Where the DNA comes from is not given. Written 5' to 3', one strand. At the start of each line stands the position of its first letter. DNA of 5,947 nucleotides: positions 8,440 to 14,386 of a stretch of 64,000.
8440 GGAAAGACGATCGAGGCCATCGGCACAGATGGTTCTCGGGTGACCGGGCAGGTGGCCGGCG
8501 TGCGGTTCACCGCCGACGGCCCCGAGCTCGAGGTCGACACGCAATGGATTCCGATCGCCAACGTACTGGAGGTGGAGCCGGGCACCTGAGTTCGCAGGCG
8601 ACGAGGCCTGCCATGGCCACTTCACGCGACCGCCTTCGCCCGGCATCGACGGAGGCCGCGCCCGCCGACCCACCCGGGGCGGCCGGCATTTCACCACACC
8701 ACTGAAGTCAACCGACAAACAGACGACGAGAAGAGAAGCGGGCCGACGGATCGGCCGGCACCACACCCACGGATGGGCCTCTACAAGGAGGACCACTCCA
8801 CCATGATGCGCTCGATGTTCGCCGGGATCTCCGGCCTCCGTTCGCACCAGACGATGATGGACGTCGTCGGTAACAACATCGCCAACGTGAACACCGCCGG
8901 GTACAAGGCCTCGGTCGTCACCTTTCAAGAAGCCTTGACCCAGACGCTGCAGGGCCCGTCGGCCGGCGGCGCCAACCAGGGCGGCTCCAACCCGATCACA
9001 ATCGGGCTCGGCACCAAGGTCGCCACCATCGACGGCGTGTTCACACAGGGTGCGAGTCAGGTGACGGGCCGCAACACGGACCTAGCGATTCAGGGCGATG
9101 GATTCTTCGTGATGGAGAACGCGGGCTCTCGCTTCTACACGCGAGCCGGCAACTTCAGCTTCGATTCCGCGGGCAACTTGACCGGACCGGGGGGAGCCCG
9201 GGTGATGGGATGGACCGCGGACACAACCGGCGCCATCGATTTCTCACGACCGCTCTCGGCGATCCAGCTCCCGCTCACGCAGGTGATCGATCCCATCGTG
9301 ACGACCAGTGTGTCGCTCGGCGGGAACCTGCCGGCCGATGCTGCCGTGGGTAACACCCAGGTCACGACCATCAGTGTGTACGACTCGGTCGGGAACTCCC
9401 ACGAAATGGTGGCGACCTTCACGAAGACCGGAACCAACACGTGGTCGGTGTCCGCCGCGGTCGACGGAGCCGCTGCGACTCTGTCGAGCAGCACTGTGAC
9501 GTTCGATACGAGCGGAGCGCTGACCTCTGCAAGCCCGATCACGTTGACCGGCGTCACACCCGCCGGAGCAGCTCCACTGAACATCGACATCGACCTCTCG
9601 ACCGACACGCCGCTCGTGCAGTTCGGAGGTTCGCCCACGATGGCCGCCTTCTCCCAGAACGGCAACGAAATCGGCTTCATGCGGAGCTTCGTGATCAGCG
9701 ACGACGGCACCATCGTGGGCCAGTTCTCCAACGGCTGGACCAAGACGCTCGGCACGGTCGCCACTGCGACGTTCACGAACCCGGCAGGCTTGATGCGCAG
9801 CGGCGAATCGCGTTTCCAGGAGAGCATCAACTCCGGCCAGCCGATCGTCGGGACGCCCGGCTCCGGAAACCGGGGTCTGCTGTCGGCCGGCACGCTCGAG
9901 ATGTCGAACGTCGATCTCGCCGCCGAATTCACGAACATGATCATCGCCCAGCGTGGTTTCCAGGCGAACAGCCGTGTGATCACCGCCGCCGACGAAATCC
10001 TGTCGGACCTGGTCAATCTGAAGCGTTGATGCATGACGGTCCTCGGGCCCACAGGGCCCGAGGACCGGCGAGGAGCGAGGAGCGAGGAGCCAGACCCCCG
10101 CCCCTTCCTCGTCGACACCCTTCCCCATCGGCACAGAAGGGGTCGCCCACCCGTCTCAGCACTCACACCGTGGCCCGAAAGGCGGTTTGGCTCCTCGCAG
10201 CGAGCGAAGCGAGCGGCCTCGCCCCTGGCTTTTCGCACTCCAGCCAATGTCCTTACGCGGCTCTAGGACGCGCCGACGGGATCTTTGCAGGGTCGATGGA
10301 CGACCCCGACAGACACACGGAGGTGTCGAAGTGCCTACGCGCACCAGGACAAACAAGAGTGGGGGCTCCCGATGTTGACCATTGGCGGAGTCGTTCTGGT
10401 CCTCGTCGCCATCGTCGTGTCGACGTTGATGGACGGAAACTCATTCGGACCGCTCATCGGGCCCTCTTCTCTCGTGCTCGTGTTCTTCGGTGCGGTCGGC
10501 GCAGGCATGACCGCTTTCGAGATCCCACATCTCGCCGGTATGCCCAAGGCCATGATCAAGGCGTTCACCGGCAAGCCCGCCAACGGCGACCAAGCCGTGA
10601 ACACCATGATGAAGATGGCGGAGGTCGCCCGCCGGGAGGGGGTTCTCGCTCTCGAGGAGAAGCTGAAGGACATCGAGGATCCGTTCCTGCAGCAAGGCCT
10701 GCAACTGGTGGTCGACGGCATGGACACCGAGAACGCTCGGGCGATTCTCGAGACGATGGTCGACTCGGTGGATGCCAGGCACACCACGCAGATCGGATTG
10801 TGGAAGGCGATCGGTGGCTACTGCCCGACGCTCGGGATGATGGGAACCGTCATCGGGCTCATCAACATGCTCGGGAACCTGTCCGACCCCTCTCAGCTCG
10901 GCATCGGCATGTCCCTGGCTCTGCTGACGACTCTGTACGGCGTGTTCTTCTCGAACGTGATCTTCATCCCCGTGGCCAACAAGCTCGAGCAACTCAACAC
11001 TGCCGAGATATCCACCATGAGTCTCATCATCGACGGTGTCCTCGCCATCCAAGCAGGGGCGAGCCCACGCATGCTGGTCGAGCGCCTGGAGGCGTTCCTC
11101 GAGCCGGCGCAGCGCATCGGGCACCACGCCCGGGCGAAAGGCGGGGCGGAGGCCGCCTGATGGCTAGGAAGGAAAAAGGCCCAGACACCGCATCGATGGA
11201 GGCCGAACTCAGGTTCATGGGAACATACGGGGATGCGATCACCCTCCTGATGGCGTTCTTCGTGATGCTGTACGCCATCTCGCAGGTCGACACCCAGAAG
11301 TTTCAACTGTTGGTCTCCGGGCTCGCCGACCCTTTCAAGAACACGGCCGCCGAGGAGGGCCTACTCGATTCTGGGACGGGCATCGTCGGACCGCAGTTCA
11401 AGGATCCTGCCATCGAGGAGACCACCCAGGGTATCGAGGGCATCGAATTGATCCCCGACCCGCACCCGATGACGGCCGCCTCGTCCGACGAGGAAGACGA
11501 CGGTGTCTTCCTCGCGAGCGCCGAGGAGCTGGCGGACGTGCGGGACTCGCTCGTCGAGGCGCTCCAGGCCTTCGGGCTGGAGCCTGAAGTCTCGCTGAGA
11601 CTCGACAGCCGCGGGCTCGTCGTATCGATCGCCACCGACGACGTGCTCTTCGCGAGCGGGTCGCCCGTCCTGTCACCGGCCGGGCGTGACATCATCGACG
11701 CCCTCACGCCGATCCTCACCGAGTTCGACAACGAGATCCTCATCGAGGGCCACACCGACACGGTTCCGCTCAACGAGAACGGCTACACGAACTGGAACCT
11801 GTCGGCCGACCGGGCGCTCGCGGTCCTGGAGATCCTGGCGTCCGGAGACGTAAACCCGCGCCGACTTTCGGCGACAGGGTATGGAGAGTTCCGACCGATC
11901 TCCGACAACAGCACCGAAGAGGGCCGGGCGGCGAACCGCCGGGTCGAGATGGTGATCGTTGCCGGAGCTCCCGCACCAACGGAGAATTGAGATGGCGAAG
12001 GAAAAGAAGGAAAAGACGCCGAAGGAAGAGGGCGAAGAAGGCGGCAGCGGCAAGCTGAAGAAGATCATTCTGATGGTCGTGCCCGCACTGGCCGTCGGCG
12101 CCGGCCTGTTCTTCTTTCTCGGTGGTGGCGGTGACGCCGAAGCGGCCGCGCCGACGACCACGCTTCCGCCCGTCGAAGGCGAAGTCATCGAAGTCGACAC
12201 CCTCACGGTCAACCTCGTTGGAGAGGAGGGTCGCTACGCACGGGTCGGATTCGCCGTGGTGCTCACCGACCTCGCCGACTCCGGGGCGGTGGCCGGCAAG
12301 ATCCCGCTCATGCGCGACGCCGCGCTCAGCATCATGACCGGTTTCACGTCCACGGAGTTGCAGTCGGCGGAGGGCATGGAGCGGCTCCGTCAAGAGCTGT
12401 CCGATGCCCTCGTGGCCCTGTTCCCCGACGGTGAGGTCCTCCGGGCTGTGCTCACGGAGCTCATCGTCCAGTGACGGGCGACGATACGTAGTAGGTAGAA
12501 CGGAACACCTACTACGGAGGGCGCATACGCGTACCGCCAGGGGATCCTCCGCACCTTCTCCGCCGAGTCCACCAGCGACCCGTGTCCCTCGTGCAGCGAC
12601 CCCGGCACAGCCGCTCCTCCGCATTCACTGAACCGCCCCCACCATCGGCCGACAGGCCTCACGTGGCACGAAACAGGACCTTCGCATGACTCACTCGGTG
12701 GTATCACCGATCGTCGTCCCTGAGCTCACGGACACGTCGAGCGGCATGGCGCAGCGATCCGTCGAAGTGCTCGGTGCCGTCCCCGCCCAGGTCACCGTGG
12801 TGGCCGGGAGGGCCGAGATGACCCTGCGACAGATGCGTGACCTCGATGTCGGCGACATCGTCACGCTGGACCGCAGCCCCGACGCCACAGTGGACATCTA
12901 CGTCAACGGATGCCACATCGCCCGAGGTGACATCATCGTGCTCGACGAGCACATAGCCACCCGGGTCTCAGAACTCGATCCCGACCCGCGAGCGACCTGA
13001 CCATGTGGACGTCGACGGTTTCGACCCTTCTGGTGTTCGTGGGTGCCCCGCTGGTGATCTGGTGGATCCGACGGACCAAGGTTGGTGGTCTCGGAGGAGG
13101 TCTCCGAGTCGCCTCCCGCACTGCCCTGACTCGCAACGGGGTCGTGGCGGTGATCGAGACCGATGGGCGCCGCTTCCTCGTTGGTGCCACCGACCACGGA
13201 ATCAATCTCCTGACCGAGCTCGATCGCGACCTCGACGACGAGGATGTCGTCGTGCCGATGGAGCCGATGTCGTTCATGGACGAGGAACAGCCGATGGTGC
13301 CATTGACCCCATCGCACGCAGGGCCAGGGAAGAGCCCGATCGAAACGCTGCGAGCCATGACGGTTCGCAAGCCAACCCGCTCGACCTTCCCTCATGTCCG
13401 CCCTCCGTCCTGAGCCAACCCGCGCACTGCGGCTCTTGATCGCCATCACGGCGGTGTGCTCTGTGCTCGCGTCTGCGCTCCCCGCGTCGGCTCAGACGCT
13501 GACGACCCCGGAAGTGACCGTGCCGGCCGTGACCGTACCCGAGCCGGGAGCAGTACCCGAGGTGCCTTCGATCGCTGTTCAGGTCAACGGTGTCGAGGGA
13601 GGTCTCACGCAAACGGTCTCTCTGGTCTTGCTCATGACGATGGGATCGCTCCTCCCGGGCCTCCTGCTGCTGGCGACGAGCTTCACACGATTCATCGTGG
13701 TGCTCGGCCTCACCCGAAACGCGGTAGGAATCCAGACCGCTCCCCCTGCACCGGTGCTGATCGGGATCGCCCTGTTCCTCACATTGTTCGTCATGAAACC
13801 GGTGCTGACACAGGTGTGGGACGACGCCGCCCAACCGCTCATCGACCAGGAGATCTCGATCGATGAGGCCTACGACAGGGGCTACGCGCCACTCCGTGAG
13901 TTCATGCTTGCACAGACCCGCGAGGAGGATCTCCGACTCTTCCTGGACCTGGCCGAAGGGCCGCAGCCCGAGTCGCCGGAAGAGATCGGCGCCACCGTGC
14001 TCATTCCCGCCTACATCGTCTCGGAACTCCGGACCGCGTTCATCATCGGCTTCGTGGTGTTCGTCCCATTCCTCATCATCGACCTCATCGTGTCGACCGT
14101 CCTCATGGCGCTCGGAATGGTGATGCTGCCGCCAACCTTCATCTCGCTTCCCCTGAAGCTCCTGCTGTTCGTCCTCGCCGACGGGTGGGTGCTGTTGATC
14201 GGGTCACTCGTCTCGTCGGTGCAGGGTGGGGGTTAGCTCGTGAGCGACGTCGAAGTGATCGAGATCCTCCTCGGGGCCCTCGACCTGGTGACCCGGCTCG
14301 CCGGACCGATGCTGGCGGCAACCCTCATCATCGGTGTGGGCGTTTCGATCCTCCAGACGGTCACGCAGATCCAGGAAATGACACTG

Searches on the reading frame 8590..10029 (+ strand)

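Call 42: search_protein_families(library=pfam, proteins=[window:8590-10029:+], max_evalue=0.00001)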
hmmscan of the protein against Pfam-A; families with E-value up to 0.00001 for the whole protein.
window:8590-10029:+ (479 aa): 4 families
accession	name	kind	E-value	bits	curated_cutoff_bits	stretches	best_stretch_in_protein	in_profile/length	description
PF07559.19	FlgE_D2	-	2.3e-18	67.5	22.7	1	248-358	14-141/142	Flagellar basal body protein FlaE D2 domain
PF06429.18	Flg_bbr_C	-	3.2e-17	62.2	23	1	433-477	2-46/46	Flagellar basal body rod FlgEFG protein C-terminal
PF22692.1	LlgE_F_G_D1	-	3.2e-11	43.7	27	1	166-228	1-48/64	Flagellar hook protein FlgE/F/G D1 domain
PF00460.25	Flg_bb_rod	-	2e-08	34.4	20.7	1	79-106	4-31/31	Flagella basal body rod protein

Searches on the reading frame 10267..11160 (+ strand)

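Call 42: search_protein_families(library=pfam, proteins=[window:10267-11160:+], max_evalue=0.00001)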
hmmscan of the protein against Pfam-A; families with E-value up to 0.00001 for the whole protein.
window:10267-11160:+ (297 aa): 2 families
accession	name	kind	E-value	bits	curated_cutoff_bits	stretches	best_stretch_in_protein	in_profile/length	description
PF01618.21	MotA_ExbB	-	1.7e-31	109.1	22.9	1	134-251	3-125/127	MotA/TolQ/ExbB proton channel family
PF20560.3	MotA_N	-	1.3e-06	28.9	27.3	1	40-122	2-85/91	Motility protein A N-terminal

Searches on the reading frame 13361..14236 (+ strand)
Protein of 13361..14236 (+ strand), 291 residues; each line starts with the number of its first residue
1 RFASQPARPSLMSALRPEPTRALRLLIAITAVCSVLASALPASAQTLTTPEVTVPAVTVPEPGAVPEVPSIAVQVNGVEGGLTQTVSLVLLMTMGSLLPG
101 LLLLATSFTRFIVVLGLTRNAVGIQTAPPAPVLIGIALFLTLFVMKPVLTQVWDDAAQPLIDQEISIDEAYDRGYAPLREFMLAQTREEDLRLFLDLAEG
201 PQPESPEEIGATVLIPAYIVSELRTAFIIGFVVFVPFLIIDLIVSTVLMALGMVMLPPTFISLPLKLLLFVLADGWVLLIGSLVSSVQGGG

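Call 42: search_protein_families(library=pfam, proteins=[window:13361-14236:+], max_evalue=0.00001)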
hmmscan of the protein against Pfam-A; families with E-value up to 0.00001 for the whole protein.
window:13361-14236:+ (291 aa): 1 family
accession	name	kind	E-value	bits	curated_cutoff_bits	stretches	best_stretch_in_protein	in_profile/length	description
PF00813.25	FliP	-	1.8e-75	253.5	26.9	1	91-283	1-191/191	FliP family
